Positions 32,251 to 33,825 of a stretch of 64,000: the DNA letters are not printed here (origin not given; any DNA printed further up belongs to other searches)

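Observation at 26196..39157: Orphan catabolic island mixing a 2-oxoacid-dehydrogenase E2 and fused E1 with two class II aldolase-fold proteins, two phosphoesterases and three dehydrogenases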

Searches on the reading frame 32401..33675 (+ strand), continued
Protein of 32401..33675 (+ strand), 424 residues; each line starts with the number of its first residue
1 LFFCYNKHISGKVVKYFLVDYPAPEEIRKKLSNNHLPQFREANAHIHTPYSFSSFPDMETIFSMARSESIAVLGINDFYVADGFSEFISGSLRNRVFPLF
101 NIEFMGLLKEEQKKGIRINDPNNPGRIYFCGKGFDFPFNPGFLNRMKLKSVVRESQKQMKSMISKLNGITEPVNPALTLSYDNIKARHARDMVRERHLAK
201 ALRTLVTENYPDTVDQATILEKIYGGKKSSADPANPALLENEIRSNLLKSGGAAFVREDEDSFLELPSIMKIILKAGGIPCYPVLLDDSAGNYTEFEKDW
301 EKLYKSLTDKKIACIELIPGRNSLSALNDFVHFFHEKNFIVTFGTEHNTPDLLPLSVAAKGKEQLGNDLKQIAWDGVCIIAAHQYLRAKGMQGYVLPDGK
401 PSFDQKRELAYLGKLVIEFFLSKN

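Call 30: search_protein_families(library=pfam, proteins=[L055:5121-6476:+, L047:2487-3836:+, L055:10187-11407:+, L055:1760-2866:-, L055:107-1591:-, L055:13108-14460:-, L049:8727-9680:-, L049:1648-3045:-, L049:13669-16296:-, L044:16035-17531:+])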
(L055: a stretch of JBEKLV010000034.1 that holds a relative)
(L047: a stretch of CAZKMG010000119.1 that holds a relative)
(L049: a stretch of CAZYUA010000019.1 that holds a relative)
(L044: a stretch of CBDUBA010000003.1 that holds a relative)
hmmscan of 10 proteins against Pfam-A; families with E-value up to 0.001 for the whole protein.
L055:5121-6476:+ (451 aa): 12 families
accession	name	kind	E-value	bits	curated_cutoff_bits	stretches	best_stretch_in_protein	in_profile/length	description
PF07992.20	Pyr_redox_2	-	1.9e-69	234.8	26.1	1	5-319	2-291/291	Pyridine nucleotide-disulphide oxidoreductase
PF02852.28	Pyr_redox_dim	-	1.5e-28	99.7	25.3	1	338-446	1-108/110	Pyridine nucleotide-disulphide oxidoreductase, dimerisation domain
PF00070.33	Pyr_redox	-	2.4e-19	70.1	22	1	174-241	2-69/82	Pyridine nucleotide-disulphide oxidoreductase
PF13738.12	Pyr_redox_3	-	4.4e-14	52.9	30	1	8-303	2-305/305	Pyridine nucleotide-disulphide oxidoreductase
PF03486.20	HI0933_like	-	9.1e-10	38.8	50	1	6-35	3-32/244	HI0933-like protein Rossmann domain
PF13450.12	NAD_binding_8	-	2.4e-08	34.6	21.9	1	8-42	1-36/68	NAD(P)-binding Rossmann-like domain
PF01134.28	GIDA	-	1.6e-07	31.2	22.1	1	7-142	3-149/391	Glucose inhibited division protein A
PF12831.13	FAD_oxidored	-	4.3e-06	26.7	27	1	5-51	1-48/416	FAD dependent oxidoreductase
PF02737.24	3HCDH_N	-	0.0002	21.7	22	0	174-227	2-55/180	3-hydroxyacyl-CoA dehydrogenase, NAD binding domain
PF01262.27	AlaDh_PNT_C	-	0.00033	20.6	23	0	171-213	28-70/214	Alanine dehydrogenase/PNT, C-terminal domain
PF13434.12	Lys_Orn_oxgnase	-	0.00041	20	21.3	0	126-186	140-203/339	L-lysine 6-monooxygenase/L-ornithine 5-monooxygenase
PF00890.30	FAD_binding_2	-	0.00056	19.6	20.4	0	8-36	4-32/414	FAD binding domain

L047:2487-3836:+ (449 aa): 13 families
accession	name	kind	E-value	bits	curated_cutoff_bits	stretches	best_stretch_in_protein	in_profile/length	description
PF07992.20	Pyr_redox_2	-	2.6e-66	224.4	26.1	1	3-317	2-291/291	Pyridine nucleotide-disulphide oxidoreductase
PF02852.28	Pyr_redox_dim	-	1.4e-31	109.4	25.3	1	336-444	1-108/110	Pyridine nucleotide-disulphide oxidoreductase, dimerisation domain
PF00070.33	Pyr_redox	-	3.5e-21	75.9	22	1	172-241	2-71/82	Pyridine nucleotide-disulphide oxidoreductase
PF13738.12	Pyr_redox_3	-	1.6e-13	51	30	1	6-199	2-194/305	Pyridine nucleotide-disulphide oxidoreductase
PF03486.20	HI0933_like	-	1.1e-11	45.1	50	0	4-33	3-32/244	HI0933-like protein Rossmann domain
PF13450.12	NAD_binding_8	-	1.5e-07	32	21.9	0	6-39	1-35/68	NAD(P)-binding Rossmann-like domain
PF12831.13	FAD_oxidored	-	8.3e-07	29.1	27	1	3-117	1-116/416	FAD dependent oxidoreductase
PF00890.30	FAD_binding_2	-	1.5e-06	28.1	20.4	0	280-305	369-400/414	FAD binding domain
PF01134.28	GIDA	-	8.8e-06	25.5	22.1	1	5-141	3-150/391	Glucose inhibited division protein A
PF01262.27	AlaDh_PNT_C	-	2.7e-05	24.2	23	0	169-203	28-62/214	Alanine dehydrogenase/PNT, C-terminal domain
PF01266.30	DAO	-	8.5e-05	22.7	27.9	0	172-200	2-30/353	FAD dependent oxidoreductase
PF01494.25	FAD_binding_3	-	0.00031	20.5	22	0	171-201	3-33/349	FAD binding domain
PF13434.12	Lys_Orn_oxgnase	-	0.00065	19.4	21.3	0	126-184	142-203/339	L-lysine 6-monooxygenase/L-ornithine 5-monooxygenase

L055:10187-11407:+ (406 aa): 4 families
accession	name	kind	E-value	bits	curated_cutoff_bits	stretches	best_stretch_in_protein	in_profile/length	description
PF00106.31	adh_short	-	5.2e-45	153.8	26.6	1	137-327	1-182/195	short chain dehydrogenase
PF13561.12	adh_short_C2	-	2.6e-36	125.8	27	1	145-401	3-234/236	Enoyl-(Acyl carrier protein) reductase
PF08659.16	KR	-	5.1e-09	36.7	22.6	1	140-250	4-115/180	KR domain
PF23441.1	SDR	-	6e-06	26.3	27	1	136-404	7-257/258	SDR-like rossmann domain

L055:1760-2866:- (368 aa): 1 family
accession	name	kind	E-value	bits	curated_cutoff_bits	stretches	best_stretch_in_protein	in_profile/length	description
PF00596.27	Aldolase_II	-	6.5e-25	88.5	22.2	1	9-202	3-177/183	Class II Aldolase and Adducin N-terminal domain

L055:107-1591:- (494 aa): 2 families
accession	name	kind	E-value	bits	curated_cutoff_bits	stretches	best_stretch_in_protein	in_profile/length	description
PF02782.22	FGGY_C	-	1.2e-47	162.7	27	1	257-448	1-197/198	FGGY family of carbohydrate kinases, C-terminal domain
PF00370.27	FGGY_N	-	2.7e-26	93.1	28.8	1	6-245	2-242/245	FGGY family of carbohydrate kinases, N-terminal domain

L055:13108-14460:- (450 aa): 1 family
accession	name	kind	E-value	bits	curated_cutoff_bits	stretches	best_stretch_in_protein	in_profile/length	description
PF00860.26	Xan_ur_permease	-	1.4e-88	297.7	27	1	38-411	3-384/389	Permease family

L049:8727-9680:- (317 aa): 3 families
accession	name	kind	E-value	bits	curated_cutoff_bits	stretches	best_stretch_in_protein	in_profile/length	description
PF01551.29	Peptidase_M23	-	1.6e-31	108.8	28.7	1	121-216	1-96/96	Peptidase family M23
PF01476.26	LysM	-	2.7e-13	50.1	20.9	1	271-313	1-42/43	LysM domain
PF23473.1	LysM3_LYK4_5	-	0.00038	20.9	29.3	1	271-310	5-44/48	LYK4/5 LysM3 domain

L049:1648-3045:- (465 aa): 3 families
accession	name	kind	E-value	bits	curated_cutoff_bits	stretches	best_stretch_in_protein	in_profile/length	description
PF00696.33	AA_kinase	-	6.1e-34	118.2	24.9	1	28-300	4-234/234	Amino acid kinase family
PF22468.2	ACT_9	-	7.7e-22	77.3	27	2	402-459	1-60/61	ACT domain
PF13840.12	ACT_7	-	6.7e-07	29.5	27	1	395-457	2-64/65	ACT domain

L049:13669-16296:- (875 aa): 1 family
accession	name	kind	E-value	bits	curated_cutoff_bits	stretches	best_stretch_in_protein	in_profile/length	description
PF00521.26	DNA_topoisoIV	-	2.4e-105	353.4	31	1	42-450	1-417/432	DNA gyrase/topoisomerase IV, subunit A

L044:16035-17531:+ (498 aa): 2 families
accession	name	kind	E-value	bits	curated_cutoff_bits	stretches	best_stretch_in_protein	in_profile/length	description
PF21546.3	FGGY_C_2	-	6.5e-19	68.8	27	1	255-456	3-186/191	Carbohydrate kinase FGGY, C-terminal domain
PF00370.27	FGGY_N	-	3.1e-14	53.6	28.8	1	7-244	3-243/245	FGGY family of carbohydrate kinases, N-terminal domain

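Call 33: predict_structure(alignment_id=A2)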
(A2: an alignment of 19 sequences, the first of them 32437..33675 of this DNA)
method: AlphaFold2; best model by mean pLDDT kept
length: 412 residues; sequences in the alignment: 19
mean_pLDDT: 81.6   pTM: 0.84
mean pLDDT of the five models: 81.6, 78.1, 75.7, 72.8, 70.3
residues with pLDDT >= 90: 149; 70-90: 193; 50-70: 53; < 50: 17
segments of 3 or more residues with pLDDT < 50: 98-113
pLDDT, mean of each block of 10 residues (from residue 1): 77 89 88 77 80 95 74 88 92 57 41 63 77 72 86 95 92 81 86 91 91 86 79 83 77 75 84 60 69 81 83 88 93 70 83 93 96 89 75 93 95 84
secondary structure, 60 per line:
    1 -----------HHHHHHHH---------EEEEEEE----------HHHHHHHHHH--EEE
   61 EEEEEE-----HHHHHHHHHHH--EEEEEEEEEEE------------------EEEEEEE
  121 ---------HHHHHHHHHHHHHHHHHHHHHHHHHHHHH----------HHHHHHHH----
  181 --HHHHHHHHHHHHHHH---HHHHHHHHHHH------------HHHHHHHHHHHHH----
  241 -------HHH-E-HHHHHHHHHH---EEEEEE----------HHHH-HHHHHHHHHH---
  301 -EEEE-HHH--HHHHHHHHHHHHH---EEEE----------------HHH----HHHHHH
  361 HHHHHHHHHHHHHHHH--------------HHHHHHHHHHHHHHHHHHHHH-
elements in order: H12-19 E29-35 H46-55 E58-66 H72-82 E85-95 E114-120 H130-158 H169-176 H183-197 H201-211 H224-236 H254-263 E267-272 H283-286 H288-297 E302-305 H312-324 E328-331 H355-376 H391-411

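Call 35: fold_search(model_id=the predicted structure, library=pdb)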
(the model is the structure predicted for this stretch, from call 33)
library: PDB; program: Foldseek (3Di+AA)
matches with E <= 10: 795; with E <= 0.001: 14
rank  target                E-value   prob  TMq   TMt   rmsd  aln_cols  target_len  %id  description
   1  9etk                  2.3e-11  1.00  0.47  0.64   6.3       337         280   12  Crystal structure of Vibrio cholerae RNase AM (released 2024-09-11)
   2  2yb1                  2.1e-10  1.00  0.48  0.65   6.2       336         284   13  Structure of an amidohydrolase from Chromobacterium violaceum (EFI target EFI-500202) with bound Mn, AMP and phosphate. (released 2011-03-16)
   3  3e0f                  2.2e-10  1.00  0.51  0.70   5.2       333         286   12  Crystal structure of a putative metal-dependent phosphoesterase (bad_1165) from bifidobacterium adolescentis atcc 15703  (released 2008-09-02)
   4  3o0f                  5.0e-10  1.00  0.51  0.70   5.1       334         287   11  Crystal structure of a putative metal-dependent phosphoesterase (BAD_1165) from bifidobacterium adolescentis atcc 15703  (released 2010-08-25)
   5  7ug9                  1.0e-05  1.00  0.37  0.69   8.2       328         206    8  Crystal structure of RNase AM PHP domain (released 2022-08-31)
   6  4gx8_B                6.1e-05  1.00  0.34  0.43  14.6       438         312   10  Crystal structure of a DNA polymerase III alpha-epsilon chimera (released 2013-04-03)
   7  4gx8_A                1.5e-04  0.99  0.23  0.30  19.1       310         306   10  Crystal structure of a DNA polymerase III alpha-epsilon chimera (released 2013-04-03)
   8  4gx9_C                2.7e-04  0.99  0.23  0.28  19.0       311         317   11  Crystal structure of a DNA polymerase III alpha-epsilon chimera (released 2013-04-03)
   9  7pu7_A                3.0e-04  1.00  0.31  0.15  12.1       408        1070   11  DNA polymerase from M. tuberculosis (released 2022-02-23)
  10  9qpc_A                3.4e-04  0.99  0.29  0.11  22.5       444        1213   12  DNA polymerase with inhibitor (released 2025-09-24)
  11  4gx9_B                3.4e-04  0.99  0.23  0.28  19.7       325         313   11  Crystal structure of a DNA polymerase III alpha-epsilon chimera (released 2013-04-03)
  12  2hnh                  5.8e-04  1.00  0.31  0.15  10.2       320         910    9  Crystal structure of the catalytic alpha subunit of E. coli replicative DNA polymerase III (released 2006-09-19)
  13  9qrl_A                8.5e-04  0.97  0.28  0.11  22.6       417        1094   11  DNA polymerase with inhibitor #2 (released 2025-09-24)
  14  5fkv_A                8.9e-04  1.00  0.30  0.12  10.5       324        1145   10  cryo-EM structure of the E. coli replicative DNA polymerase complex bound to DNA (DNA polymerase III alpha, beta, epsi (released 2015-11-25)
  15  5fkw_A                1.0e-03  1.00  0.30  0.15  10.5       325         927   10  cryo-EM structure of the E. coli replicative DNA polymerase complex bound to DNA (DNA polymerase III alpha, beta, epsi (released 2015-11-25)
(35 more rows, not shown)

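Call 39: find_homologous_proteins(query=L044:10016-11260:+, max_evalue=1e-10)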
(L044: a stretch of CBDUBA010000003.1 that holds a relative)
Query L044:10016-11260:+ (414 aa): 4808 proteins with E <= 1e-10 among 8000 candidates; the best 120 are listed.
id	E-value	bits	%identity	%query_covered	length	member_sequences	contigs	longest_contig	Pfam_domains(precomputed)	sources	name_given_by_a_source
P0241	8.4e-259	877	93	100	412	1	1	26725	PF02811.27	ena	-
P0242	3.1e-257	872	93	99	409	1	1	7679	PF02811.27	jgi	-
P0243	2.6e-252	855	90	99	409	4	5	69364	PF02811.27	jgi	jgi:hypothetical protein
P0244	6.9e-251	851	91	99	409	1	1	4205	PF02811.27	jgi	jgi:hypothetical protein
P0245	2.7e-250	849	90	99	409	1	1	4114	PF02811.27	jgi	jgi:hypothetical protein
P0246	4.2e-249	845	90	99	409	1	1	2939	PF02811.27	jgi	jgi:hypothetical protein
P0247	2.4e-248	842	90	99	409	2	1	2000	PF02811.27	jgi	jgi:hypothetical protein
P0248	1.5e-247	840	89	99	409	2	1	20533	PF02811.27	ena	-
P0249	2.7e-246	835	89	99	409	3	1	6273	PF02811.27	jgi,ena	jgi:hypothetical protein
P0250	7.5e-241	818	87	99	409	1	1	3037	PF02811.27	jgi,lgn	jgi:hypothetical protein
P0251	9.1e-236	801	85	98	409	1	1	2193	PF02811.27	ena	-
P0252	8.5e-234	794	84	99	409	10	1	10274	PF02811.27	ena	-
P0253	2.1e-231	786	84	99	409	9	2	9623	PF02811.27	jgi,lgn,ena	-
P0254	7.1e-231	785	83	99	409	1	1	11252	PF02811.27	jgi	-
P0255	1.4e-223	761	81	99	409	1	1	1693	-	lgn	-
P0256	1.1e-208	712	75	99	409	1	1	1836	PF02811.27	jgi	-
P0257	3.8e-204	697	74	98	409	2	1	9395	PF02811.27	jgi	-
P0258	1.0e-201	689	75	98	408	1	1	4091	PF02811.27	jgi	jgi:hypothetical protein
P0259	2.7e-201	687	74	98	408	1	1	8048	PF02811.27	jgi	-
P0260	7.2e-199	679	73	98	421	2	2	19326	PF02811.27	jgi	jgi:hypothetical protein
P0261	1.3e-197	675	73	98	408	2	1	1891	PF02811.27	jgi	-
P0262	3.2e-197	674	71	99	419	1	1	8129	PF02811.27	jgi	jgi:hypothetical protein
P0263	1.6e-193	662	70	99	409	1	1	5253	PF02811.27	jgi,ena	-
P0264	7.6e-192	656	71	98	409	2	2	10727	PF02811.27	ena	-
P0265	3.5e-187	641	68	98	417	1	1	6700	PF02811.27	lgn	-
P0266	6.3e-187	640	68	98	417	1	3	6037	PF02811.27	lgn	-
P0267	1.2e-186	639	68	99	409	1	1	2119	PF02811.27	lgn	-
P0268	8.6e-183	626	68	98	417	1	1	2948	PF02811.27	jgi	jgi:hypothetical protein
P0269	1.0e-174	600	63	99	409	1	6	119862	PF02811.27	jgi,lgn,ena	-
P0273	1.3e-162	560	60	99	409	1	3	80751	PF02811.27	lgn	-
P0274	4.4e-156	538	58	99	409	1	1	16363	PF02811.27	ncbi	-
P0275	1.4e-155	537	59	98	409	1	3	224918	PF02811.27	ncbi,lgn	-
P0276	6.9e-155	534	59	98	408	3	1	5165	PF02811.27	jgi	jgi:hypothetical protein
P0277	1.8e-154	533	59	99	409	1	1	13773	PF02811.27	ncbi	-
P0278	2.0e-154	533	58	99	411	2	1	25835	PF02811.27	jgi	jgi:hypothetical protein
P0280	1.9e-151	523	57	99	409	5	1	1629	PF02811.27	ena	-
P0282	2.3e-151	523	57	99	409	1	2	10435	PF02811.27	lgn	-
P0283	4.2e-151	522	59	99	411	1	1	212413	PF02811.27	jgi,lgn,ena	-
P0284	4.8e-151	522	58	99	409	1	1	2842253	PF02811.27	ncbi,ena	-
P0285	5.3e-150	518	58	99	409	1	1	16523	PF02811.27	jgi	jgi:hypothetical protein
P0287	8.5e-148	511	57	99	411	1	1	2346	PF02811.27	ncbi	-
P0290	8.0e-138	478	53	98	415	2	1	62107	-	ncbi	-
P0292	2.4e-136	473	52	98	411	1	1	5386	PF02811.27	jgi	-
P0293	2.8e-136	473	53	98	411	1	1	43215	PF02811.27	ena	-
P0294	6.5e-135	469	52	98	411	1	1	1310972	PF02811.27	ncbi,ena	-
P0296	2.3e-134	467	51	98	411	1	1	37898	PF02811.27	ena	-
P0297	3.6e-134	466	51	98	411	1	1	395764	PF02811.27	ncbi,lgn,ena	-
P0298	4.4e-133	463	51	98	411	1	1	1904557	PF02811.27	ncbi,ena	-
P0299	9.3e-133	462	52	98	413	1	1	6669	PF02811.27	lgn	-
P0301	1.4e-132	461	51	99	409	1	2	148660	PF02811.27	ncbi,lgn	ncbi:MAG: PHP domain-containing protein [Candidatus Cyclobacteriaceae bacterium M3_2C_046]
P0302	1.5e-132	461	51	99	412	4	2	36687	PF02811.27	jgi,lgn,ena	-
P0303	1.6e-132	461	50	98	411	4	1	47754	-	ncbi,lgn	-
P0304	2.4e-132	460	51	98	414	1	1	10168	PF02811.27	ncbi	-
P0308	4.2e-131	456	50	100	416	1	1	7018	PF02811.27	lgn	-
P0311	1.8e-130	454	52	99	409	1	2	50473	PF02811.27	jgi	-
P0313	2.4e-130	454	51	99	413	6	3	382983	PF02811.27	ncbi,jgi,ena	-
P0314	2.9e-130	453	50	98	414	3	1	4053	PF02811.27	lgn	-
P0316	3.9e-130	453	50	99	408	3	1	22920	PF02811.27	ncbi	-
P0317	4.1e-130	453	51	95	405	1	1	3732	PF02811.27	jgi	jgi:hypothetical protein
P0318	7.5e-130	452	50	99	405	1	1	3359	PF02811.27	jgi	jgi:hypothetical protein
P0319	1.7e-129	451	52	92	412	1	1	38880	PF02811.27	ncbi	-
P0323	9.4e-129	448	52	97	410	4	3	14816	PF02811.27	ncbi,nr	ncbi:MAG: PHP domain-containing protein [Bacteroidota bacterium]|nr:PHP domain-containing protein [B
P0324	9.8e-129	448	51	97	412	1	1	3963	PF02811.27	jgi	-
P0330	5.4e-128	446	52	98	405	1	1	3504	PF02811.27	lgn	-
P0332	9.1e-128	445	50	98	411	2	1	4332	PF02811.27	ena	-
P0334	1.1e-127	445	50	99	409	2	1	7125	PF02811.27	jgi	jgi:hypothetical protein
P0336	1.3e-127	445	50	97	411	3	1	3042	PF02811.27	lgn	-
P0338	1.7e-127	444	51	98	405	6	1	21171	PF02811.27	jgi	jgi:hypothetical protein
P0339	2.6e-127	444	51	98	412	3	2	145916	PF02811.27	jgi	jgi:hypothetical protein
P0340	2.6e-127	444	49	98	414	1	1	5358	PF02811.27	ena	-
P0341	4.0e-127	443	48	98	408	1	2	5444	PF02811.27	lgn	-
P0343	4.7e-127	443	48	99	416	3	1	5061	PF02811.27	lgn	-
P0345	8.1e-127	442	50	98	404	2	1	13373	PF02811.27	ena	-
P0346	8.1e-127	442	50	97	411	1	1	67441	PF02811.27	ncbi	-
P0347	1.0e-126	442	51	98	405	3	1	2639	PF02811.27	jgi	jgi:hypothetical protein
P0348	1.1e-126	441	49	98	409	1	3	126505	PF02811.27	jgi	jgi:hypothetical protein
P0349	1.2e-126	441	50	97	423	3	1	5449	PF02811.27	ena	-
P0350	1.3e-126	441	50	97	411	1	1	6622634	PF02811.27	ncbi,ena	-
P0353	2.8e-126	440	51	98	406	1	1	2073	PF02811.27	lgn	-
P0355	3.7e-126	440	49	98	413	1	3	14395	PF02811.27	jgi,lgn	jgi:hypothetical protein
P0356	3.9e-126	440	50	98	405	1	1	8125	PF02811.27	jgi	jgi:hypothetical protein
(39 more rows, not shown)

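Call 40: find_encoding_contigs(protein=P0350, flank=10000, max_places=2)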
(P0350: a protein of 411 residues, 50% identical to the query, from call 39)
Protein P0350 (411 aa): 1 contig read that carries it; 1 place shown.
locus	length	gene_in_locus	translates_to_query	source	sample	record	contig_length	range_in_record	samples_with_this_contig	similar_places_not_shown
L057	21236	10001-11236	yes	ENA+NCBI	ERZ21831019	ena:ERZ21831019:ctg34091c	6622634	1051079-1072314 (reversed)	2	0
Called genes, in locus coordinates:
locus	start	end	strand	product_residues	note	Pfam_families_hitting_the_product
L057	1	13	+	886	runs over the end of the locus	PF13620:CarboxypepD_reg, PF13715:CarbopepD_reg_2, PF18939:DUF5686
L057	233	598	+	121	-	PF03965:Penicillinase_R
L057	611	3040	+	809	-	PF05569:Peptidase_M56, PF13620:CarboxypepD_reg, PF13715:CarbopepD_reg_2, PF07715:Plug (faint), PF03544:TonB_C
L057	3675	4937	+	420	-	PF00291:PALP, PF00585:Thr_dehydrat_C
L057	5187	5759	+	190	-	PF22765:DUF7010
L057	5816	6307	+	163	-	PF04542:Sigma70_r2, PF08281:Sigma70_r4_2 (weak)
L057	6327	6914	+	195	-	-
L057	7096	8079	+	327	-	PF01965:DJ-1_PfpI, PF00165:HTH_AraC (weak), PF12833:HTH_18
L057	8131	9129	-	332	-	PF00044:Gp_dh_N, PF02800:Gp_dh_C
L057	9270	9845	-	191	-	PF01327:Pep_deformylase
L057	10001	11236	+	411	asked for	PF02811:PHP (weak)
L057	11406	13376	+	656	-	PF00596:Aldolase_II, PF00106:adh_short, PF08659:KR (weak), PF13561:adh_short_C2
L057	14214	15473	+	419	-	PF08240:ADH_N, PF00107:ADH_zinc_N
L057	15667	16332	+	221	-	PF00923:TAL_FSA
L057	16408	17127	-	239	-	-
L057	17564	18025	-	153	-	-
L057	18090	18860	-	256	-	PF13391:HNH_2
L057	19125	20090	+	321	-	-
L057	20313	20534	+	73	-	-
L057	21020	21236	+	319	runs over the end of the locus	PF12849:PBP_like_2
